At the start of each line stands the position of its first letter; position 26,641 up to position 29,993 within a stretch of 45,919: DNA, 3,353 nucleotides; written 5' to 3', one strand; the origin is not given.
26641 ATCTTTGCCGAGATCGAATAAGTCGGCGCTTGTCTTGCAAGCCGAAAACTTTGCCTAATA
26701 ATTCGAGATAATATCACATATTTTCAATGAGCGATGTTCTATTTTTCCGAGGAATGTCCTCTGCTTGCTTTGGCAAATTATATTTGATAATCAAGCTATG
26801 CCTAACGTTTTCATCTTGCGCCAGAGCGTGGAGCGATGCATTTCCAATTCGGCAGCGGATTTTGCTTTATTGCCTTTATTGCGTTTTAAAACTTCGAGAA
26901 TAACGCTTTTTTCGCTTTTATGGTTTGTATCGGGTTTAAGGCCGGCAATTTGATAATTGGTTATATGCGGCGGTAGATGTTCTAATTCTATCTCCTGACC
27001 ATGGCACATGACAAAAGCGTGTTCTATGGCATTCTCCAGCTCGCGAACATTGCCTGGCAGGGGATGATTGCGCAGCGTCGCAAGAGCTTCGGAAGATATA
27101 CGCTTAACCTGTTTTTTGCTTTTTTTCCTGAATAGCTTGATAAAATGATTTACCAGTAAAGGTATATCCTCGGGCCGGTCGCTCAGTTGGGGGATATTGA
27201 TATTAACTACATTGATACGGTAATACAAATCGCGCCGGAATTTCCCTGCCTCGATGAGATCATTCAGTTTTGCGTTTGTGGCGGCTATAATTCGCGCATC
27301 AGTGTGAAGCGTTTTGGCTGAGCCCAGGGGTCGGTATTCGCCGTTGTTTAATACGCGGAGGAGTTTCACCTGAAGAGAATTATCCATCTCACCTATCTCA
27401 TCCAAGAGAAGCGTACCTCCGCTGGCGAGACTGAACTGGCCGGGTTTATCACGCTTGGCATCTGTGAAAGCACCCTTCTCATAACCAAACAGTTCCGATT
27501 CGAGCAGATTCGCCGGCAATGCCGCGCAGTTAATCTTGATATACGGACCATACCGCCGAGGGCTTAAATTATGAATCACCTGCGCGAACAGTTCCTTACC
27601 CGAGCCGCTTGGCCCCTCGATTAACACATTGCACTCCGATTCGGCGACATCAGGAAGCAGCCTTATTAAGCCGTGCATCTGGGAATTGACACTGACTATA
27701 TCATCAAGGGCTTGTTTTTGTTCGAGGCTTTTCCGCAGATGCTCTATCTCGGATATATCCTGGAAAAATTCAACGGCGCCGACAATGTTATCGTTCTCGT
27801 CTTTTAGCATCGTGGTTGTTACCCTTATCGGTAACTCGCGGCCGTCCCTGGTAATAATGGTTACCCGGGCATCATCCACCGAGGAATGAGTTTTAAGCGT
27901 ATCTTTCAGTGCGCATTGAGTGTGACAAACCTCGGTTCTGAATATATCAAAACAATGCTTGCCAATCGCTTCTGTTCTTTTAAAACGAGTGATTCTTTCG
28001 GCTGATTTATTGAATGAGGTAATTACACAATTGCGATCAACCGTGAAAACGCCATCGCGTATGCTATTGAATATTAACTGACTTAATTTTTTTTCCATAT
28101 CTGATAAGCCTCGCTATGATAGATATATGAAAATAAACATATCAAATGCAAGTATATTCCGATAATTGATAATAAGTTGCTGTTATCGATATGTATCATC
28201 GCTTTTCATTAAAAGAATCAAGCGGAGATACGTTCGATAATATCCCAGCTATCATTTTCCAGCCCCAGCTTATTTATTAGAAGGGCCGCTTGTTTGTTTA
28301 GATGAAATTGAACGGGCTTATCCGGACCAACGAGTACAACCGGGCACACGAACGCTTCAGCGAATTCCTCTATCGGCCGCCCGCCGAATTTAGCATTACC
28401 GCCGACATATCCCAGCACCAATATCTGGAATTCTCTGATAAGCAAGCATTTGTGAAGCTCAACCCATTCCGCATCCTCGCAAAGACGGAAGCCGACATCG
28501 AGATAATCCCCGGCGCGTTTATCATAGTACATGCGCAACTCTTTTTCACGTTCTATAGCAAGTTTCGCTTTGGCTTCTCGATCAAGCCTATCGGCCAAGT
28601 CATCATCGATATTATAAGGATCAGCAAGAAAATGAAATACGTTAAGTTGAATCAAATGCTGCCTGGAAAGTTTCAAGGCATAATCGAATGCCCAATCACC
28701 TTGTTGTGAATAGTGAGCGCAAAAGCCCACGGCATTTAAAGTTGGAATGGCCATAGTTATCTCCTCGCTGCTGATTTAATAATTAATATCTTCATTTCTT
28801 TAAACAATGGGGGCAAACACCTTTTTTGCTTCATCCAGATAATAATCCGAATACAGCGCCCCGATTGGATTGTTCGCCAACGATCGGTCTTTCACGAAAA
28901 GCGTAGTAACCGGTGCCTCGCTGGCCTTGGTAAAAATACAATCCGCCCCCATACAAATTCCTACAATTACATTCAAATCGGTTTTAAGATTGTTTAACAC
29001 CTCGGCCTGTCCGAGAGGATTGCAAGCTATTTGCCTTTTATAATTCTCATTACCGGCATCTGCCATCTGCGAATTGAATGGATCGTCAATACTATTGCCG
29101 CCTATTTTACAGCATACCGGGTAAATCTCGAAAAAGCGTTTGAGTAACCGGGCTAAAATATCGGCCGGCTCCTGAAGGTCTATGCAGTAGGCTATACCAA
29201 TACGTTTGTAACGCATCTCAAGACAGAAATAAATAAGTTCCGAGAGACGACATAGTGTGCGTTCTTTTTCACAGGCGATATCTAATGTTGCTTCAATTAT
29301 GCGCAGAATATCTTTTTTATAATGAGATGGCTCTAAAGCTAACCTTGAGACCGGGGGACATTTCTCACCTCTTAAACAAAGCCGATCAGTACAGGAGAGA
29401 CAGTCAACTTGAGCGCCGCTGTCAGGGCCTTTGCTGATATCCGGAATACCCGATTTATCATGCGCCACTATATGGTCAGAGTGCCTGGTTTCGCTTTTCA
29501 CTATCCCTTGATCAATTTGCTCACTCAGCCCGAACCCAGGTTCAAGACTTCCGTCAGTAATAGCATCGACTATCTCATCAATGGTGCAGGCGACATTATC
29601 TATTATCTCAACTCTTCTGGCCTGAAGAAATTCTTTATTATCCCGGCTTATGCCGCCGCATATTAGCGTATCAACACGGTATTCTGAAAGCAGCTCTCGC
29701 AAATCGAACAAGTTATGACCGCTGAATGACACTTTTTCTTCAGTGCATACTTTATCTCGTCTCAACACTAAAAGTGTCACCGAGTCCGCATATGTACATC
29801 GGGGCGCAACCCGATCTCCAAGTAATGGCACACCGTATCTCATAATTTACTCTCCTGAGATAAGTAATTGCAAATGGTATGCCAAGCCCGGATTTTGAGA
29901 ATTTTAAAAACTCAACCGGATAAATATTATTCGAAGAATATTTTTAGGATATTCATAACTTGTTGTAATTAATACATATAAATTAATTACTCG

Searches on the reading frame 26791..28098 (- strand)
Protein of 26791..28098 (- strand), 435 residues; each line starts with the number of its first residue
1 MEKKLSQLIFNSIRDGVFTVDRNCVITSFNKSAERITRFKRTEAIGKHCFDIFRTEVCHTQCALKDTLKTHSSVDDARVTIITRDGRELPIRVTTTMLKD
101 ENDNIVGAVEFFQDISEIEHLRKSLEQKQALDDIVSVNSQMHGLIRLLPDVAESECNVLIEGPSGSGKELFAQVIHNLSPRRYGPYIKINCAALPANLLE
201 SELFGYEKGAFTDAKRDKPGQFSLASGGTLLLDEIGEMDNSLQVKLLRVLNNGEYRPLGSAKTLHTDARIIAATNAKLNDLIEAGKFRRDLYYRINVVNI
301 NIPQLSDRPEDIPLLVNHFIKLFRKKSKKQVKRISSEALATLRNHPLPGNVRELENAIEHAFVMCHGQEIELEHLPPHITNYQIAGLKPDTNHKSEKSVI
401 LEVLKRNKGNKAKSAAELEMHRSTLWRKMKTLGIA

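Call 4: search_protein_families(library=pfam, proteins=[window:26791-28098:-], max_evalue=0.01)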
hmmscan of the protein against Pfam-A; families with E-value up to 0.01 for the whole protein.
window:26791-28098:- (435 aa): 13 families
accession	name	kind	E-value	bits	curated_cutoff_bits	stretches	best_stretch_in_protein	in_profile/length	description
PF00158.32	Sigma54_activat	-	2.8e-65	219.5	20.2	1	136-300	3-167/168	Sigma-54 interaction domain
PF25601.1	AAA_lid_14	-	6.3e-27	93.7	27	1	307-382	2-77/87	AAA+ ATPase lid domain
PF14532.12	Sigma54_activ_2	-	8.1e-19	68.7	25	1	143-305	9-138/138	Sigma-54 interaction domain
PF13426.13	PAS_9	-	2.5e-17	63.4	27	1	15-117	2-103/103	PAS domain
PF00989.32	PAS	-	1.4e-13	51.3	22.6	1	7-115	4-113/113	PAS fold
PF08448.16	PAS_4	-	1.2e-10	42.1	23.1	1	10-117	1-107/110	PAS fold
PF02954.25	HTH_8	-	2.3e-10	40.5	22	1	396-430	6-40/42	Bacterial regulatory protein, Fis family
PF13596.12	PAS_10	-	6.2e-07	30.5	22.1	1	8-115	3-105/106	PAS domain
PF07728.20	AAA_5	-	1e-06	29.3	22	1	157-276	1-123/139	AAA domain (dynein-related subfamily)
PF01078.27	Mg_chelatase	-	1.2e-06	28.5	20.3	0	216-268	96-148/207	Magnesium chelatase, subunit ChlI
PF13188.13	PAS_8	-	0.00015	22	21.8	1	7-57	4-54/65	PAS domain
PF07724.20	AAA_2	-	0.0014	19.2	27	1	155-286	3-135/166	AAA domain (Cdc48 subfamily)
PF00493.29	MCM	-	0.0052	16.4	23.3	0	154-278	56-175/224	MCM P-loop domain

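Call 20: search_protein_families(library=ncbifam, proteins=[window:26791-28098:-], max_evalue=0.01)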
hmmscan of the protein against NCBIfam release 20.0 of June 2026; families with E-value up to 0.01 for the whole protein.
window:26791-28098:- (435 aa): 44 families (the best 25 are shown)
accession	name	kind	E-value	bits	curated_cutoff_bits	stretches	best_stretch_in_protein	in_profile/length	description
NF041552.1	TF_PrdR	equivalog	2.7e-107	359.5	795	1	5-431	135-575/577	sigma-54 dependent transcriptional regulator PrdR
NF008469.0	PRK11361.1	equivalog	1.5e-94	317.3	714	1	116-434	127-456/461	acetoacetate metabolism transcriptional regulator AtoC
TIGR01817.1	nifA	equivalog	3e-92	310.1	528.85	1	113-390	178-453/534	nif-specific transcriptional activator NifA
TIGR01818.1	ntrC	equivalog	1.8e-88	297.4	558.6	1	124-392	126-394/463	nitrogen regulation protein NR(I)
NF038308.1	RNA_repair_RtcR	equivalog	1.2e-87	295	650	1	84-408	127-464/530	RNA repair transcriptional activator RtcR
TIGR02915.1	PEP_resp_reg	equivalog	1.3e-87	294.5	502.6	1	121-434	125-444/445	PEP-CTERM-box response regulator transcription factor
NF003451.0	PRK05022.1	equivalog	2.1e-86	290.7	476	1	125-434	183-510/512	nitric oxide reductase transcriptional regulator NorR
NF050807.1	TransRegFlbDCaul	equivalog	5.7e-81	272.7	750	1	132-374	118-360/454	sigma-54-dependent transcriptional regulator FlbD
NF007689.0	PRK10365.1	equivalog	1.4e-79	267.9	760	1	134-429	141-439/441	sigma-54-dependent response regulator transcription factor ZraR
NF011958.0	PRK15429.1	equivalog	6.1e-79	266.4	830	1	130-434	377-686/692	formate hydrogenlyase transcriptional activator FlhA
NF008485.2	PRK11388.1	equivalog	1.5e-76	258.1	551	1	9-434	215-637/643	dihydroxyacetone kinase operon transcriptional regulator DhaR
NF011695.0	PRK15115.1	equivalog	2.3e-76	257.3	763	1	110-367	113-370/445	two-component system response regulator GlrR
NF049963.1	RespRegFlgRCampy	domain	1.1e-74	251.9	750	1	123-431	125-426/429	fla regulon two-component system response regulator FlgR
TIGR02329.1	propionate_PrpR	equivalog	3e-74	250.6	499.2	1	118-430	198-525/526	propionate catabolism operon regulatory protein PrpR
NF008085.0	PRK10820.1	equivalog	6.1e-73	246.2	576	1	8-377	84-451/520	transcriptional regulator TyrR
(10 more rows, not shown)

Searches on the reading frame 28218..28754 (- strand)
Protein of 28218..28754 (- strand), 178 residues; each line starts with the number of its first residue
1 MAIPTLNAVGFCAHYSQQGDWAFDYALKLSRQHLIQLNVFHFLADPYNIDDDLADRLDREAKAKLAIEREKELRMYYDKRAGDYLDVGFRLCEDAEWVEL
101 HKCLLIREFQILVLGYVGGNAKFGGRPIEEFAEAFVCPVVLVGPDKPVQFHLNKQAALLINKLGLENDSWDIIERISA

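Call 4: search_protein_families(library=pfam, proteins=[window:28218-28754:-], max_evalue=0.01)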
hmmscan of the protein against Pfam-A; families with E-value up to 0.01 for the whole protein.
window:28218-28754:- (178 aa): 0 families

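Call 20: search_protein_families(library=ncbifam, proteins=[window:28218-28754:-], max_evalue=0.01)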
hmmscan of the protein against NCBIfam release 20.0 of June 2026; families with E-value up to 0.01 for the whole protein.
window:28218-28754:- (178 aa): 0 families

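Call 71: search_protein_families(library=pfam, proteins=[window:28218-28754:-], max_evalue=0.01)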
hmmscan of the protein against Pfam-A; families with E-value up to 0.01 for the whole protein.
window:28218-28754:- (178 aa): 0 families

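Call 85: search_solved_structures(query=A4, max_evalue=1)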
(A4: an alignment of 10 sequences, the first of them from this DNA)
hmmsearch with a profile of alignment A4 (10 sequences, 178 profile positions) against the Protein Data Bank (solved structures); distinct sequences matched with E-value up to 1: 2.
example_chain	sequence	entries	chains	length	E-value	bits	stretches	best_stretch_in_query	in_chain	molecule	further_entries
3lhk_A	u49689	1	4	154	0.15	15.1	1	86-158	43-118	putative DNA binding protein MJ0014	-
3lhf_A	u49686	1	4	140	0.56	13.2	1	86-162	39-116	Serine Recombinase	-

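Call 86: search_protein_families(library=pfam, alignment_id=A4, max_evalue=1)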
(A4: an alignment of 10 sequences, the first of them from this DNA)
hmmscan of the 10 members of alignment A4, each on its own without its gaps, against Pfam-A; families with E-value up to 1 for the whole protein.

A. member 1, seq(178 aa): 1 family
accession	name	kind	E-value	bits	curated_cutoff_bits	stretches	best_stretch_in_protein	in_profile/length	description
PF02623.20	FliW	-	0.15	12.3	25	0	42-76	42-76/122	FliW protein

B. families by the number of members that match (of 10 scanned): 5 families
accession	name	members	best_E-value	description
PF00582.32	Usp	8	0.0049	Universal stress protein family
PF11554.13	DUF3232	2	0.014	Protein of unknown function (DUF3232)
PF23768.1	DUF7167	1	0.055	Domain of unknown function (DUF7167)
PF24404.1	nSTAND_NTPase7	1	0.12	Novel STAND NTPase 7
PF02623.20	FliW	1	0.15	FliW protein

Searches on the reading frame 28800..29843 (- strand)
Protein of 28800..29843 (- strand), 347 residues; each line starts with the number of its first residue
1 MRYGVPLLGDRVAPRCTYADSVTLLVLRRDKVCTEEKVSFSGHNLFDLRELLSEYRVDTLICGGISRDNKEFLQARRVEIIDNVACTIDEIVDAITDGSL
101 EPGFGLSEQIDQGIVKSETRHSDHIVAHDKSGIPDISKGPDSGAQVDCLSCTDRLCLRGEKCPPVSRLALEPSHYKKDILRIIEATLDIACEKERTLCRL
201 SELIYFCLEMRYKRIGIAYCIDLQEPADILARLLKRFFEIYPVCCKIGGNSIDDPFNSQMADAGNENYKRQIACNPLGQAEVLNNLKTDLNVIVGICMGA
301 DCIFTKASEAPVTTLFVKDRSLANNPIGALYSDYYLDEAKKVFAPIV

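Call 4: search_protein_families(library=pfam, proteins=[window:28800-29843:-], max_evalue=0.01)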
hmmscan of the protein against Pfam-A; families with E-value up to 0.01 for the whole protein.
window:28800-29843:- (347 aa): 2 families
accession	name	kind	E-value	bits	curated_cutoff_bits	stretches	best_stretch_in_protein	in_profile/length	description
PF08901.16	DUF1847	-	4.5e-35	121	25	1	178-315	21-157/157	Protein of unknown function (DUF1847)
PF02579.22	Nitro_FeMo-Co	-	0.0015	19.2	26.3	1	37-95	34-92/94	Dinitrogenase iron-molybdenum cofactor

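Call 20: search_protein_families(library=ncbifam, proteins=[window:28800-29843:-], max_evalue=0.01)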
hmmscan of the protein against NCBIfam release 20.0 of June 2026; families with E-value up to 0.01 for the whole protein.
window:28800-29843:- (347 aa): 1 family
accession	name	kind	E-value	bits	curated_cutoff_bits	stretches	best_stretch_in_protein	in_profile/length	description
NF041136.1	MrpORP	equivalog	3.3e-05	23.3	450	1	1-96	265-361/365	iron-sulfur cluster carrier protein MrpORP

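Call 63: find_homologous_proteins(query=window:28800-29843:-, max_evalue=0.00001)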
Query window:28800-29843:- (347 aa): 779 proteins with E <= 0.00001 among 2683 candidates; the best 120 are listed.
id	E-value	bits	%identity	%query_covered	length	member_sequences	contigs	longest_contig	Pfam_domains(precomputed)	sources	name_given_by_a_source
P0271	3.1e-232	788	100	100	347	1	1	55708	PF08901.17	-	-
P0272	1.4e-194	664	86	100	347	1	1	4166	PF08901.17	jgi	-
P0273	2.8e-174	597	77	99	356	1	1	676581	PF08901.17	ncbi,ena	-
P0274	2.5e-173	594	76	99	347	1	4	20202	PF08901.17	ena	-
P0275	1.0e-169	582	75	99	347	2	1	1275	PF08901.17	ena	-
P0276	1.2e-168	579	74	99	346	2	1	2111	PF08901.17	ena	-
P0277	1.9e-156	539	69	99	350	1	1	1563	PF08901.17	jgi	jgi:uncharacterized metal-binding protein/predicted Fe-Mo cluster-binding NifX family protein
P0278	2.4e-141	489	64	99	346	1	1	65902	PF08901.17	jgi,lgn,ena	-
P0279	7.5e-138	478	64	99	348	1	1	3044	PF08901.17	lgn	-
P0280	1.3e-137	477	63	98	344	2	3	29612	PF08901.17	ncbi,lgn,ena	-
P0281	1.5e-132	460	62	99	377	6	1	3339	PF08901.17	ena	-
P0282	6.9e-132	458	60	99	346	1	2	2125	PF08901.17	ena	-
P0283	1.2e-130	454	60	98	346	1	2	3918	PF08901.17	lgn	-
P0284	1.0e-129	451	59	98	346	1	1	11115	PF08901.17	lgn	-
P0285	1.6e-129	450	58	99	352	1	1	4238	PF08901.17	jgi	jgi:uncharacterized metal-binding protein/predicted Fe-Mo cluster-binding NifX family protein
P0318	1.1e-111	392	54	98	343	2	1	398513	PF08901.17,PF02579.23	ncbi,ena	-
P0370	2.3e-105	371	51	99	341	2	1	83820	PF08901.17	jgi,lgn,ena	-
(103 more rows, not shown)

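Call 72: predict_structure(alignment_id=A3)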
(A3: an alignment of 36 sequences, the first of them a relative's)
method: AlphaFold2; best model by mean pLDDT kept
length: 347 residues; sequences in the alignment: 36
mean_pLDDT: 72.9   pTM: 0.50
mean pLDDT of the five models: 72.9, 71.1, 69.6, 67.1, 56.7
residues with pLDDT >= 90: 106; 70-90: 114; 50-70: 46; < 50: 81
segments of 3 or more residues with pLDDT < 50: 109-142, 180-197, 319-336, 343-347
pLDDT, mean of each block of 10 residues (from residue 1): 95 87 95 94 87 96 87 94 92 95 71 37 34 37 70 82 64 51 42 48 80 92 86 91 88 62 55 87 91 75 82 70 33 47 47
secondary structure, 60 per line:
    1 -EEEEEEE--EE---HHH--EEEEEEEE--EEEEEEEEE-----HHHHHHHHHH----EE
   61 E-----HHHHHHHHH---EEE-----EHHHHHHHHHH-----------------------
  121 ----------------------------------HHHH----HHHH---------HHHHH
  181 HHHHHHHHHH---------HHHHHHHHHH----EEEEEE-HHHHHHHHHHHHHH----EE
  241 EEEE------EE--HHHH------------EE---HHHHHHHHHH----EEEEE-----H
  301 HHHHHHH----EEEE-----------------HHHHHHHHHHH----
elements in order: E2-8 E21-28 E31-39 H45-54 E59-61 H67-75 E79-81 H88-97 H155-158 H163-166 H176-190 H200-209 E214-219 H221-234 E239-244 H255-258 H276-285 E290-294 H300-307 E312-315 H333-343

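Call 75: fold_search(model_id=the predicted structure, library=pdb)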
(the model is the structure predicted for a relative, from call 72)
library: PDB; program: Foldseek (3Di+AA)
matches with E <= 10: 1435; with E <= 0.001: 10
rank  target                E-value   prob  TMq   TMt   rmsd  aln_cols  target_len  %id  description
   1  2yx6_A                1.1e-06  1.00  0.27  0.81   2.2       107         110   18  Crystal structure of PH0822 (released 2007-10-30)
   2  2yx6_C                1.3e-06  1.00  0.29  0.83   3.5       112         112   18  Crystal structure of PH0822 (released 2007-10-30)
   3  2yx6_D                3.5e-06  1.00  0.28  0.82   1.9       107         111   18  Crystal structure of PH0822 (released 2007-10-30)
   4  2yx6_B                1.1e-05  1.00  0.28  0.81   3.8       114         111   18  Crystal structure of PH0822 (released 2007-10-30)
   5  1o13                  1.1e-05  1.00  0.26  0.79   2.9       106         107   15  Crystal structure of a putative dinitrogenase iron-molybdenum cofactor (tm1816) from thermotoga maritima at 1.83 A resol (released 2002-12-18)
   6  2qtd                  3.2e-05  1.00  0.25  0.75   2.6       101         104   14  Crystal structure of a putative dinitrogenase (mj0327) from methanocaldococcus jannaschii dsm at 1.70 A resolution (released 2007-08-21)
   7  1rdu_MODEL_1_A        1.2e-04  1.00  0.24  0.65   3.9       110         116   24  NMR STRUCTURE OF A PUTATIVE NIFB PROTEIN FROM THERMOTOGA (TM1290), WHICH BELONGS TO THE DUF35 FAMILY (released 2004-07-06)
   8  1t3v_MODEL_1_A        1.8e-04  1.00  0.25  0.63  10.2       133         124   16  The NMR solution structure of TM1816 (released 2004-12-14)
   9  2kla_MODEL_1_A        2.0e-04  1.00  0.25  0.72   2.7       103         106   14  NMR STRUCTURE OF A PUTATIVE DINITROGENASE (MJ0327) FROM METHANOCOCCUS JANNASCHII (released 2009-08-11)
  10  9ian_F                7.2e-04  1.00  0.26  0.59   2.6       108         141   14  Nitrogenase maturase NifEN in complex with the cofactor chaperone NifX (released 2026-03-04)
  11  1eo1_MODEL_1_A        1.7e-03  1.00  0.26  0.65  11.4       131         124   12  Solution structure of hypothetical protein MTH1175 from Methanobacterium thermoautotrophicum (released 2000-12-20)
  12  1p90                  3.8e-03  1.00  0.24  0.63   3.1       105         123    8  The Three-dimensional Structure of the Core Domain of NafY from Azotobacter vinelandii determined at 1.8 resolution (released 2003-08-19)
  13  2wfb                  3.8e-03  1.00  0.25  0.65   3.5       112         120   18  High resolution structure of the apo form of the orange protein (ORP) from Desulfovibrio gigas (released 2010-05-26)
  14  9atc_A                4.3e-03  0.96  0.19  0.21  14.0       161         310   11  ATCASE Y165F MUTANT (released 1999-07-26)
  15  8v4v_A                5.1e-03  0.82  0.20  0.31  18.4       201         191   11  Nan Regulatory Protein Full-length from Streptococcus pneumoniae (released 2024-12-04)
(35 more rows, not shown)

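Call 78: find_encoding_contigs(protein=P0318, flank=9000, max_places=1)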
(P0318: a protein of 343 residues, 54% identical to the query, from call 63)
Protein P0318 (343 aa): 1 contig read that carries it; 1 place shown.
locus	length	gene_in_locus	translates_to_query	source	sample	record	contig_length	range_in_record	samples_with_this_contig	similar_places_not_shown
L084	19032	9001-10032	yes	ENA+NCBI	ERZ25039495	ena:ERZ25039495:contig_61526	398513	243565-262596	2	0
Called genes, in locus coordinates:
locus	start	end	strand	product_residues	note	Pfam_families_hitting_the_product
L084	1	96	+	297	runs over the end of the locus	-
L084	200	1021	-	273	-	PF13349:DUF4097 (weak)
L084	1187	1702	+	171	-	-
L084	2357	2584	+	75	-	-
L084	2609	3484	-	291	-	-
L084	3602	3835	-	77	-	-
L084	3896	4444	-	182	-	PF02085:Cytochrom_CIII (weak)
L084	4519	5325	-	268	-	PF03916:NrfD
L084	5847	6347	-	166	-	-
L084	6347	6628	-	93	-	-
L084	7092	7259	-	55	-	-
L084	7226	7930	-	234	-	PF02754:CCG (weak)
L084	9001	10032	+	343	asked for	PF02579:Nitro_FeMo-Co (weak), PF08901:DUF1847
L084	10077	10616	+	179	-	-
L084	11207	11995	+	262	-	PF00158:Sigma54_activat, PF14532:Sigma54_activ_2 (weak), PF25601:AAA_lid_14, PF02954:HTH_8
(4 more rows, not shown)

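Call 79: find_encoding_contigs(protein=P0370, flank=9000, max_places=1)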
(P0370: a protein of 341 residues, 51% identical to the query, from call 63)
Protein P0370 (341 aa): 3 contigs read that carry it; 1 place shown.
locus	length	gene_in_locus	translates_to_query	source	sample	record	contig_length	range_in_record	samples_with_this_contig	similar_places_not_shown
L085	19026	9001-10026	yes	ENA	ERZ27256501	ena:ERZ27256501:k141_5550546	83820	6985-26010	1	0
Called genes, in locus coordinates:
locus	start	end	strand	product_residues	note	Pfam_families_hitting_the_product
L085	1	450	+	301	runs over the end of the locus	PF01545:Cation_efflux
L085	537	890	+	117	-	PF03918:CcmH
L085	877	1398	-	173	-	PF26390:MamS_MamX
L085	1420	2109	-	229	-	-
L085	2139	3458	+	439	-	PF00989:PAS, PF08448:PAS_4, PF13426:PAS_9, PF00158:Sigma54_activat, PF14532:Sigma54_activ_2, PF07728:AAA_5 (weak), PF25601:AAA_lid_14, PF02954:HTH_8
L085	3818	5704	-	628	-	PF03916:NrfD, PF02085:Cytochrom_CIII (weak), PF14522:Cytochrome_C7 (faint), PF02085:Cytochrom_CIII (weak)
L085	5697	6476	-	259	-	PF13237:Fer4_10 (faint), PF14697:Fer4_21 (faint), PF12838:Fer4_7 (faint), PF13247:Fer4_11, PF00037:Fer4 (weak), PF12797:Fer4_2 (weak), PF12837:Fer4_6 (weak), PF13187:Fer4_9, +1 more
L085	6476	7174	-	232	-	-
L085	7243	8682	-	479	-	PF13183:Fer4_8, PF02754:CCG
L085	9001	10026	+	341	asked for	PF08901:DUF1847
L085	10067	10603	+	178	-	-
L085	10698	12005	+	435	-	PF00989:PAS, PF08448:PAS_4, PF13188:PAS_8 (weak), PF13426:PAS_9, PF00158:Sigma54_activat, PF14532:Sigma54_activ_2, PF25601:AAA_lid_14, PF02954:HTH_8, +2 more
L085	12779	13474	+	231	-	PF00158:Sigma54_activat, PF07728:AAA_5 (weak), PF14532:Sigma54_activ_2, PF25601:AAA_lid_14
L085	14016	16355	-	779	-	PF02838:Glyco_hydro_20b, PF00728:Glyco_hydro_20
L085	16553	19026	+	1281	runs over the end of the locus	PF17132:Glyco_hydro_106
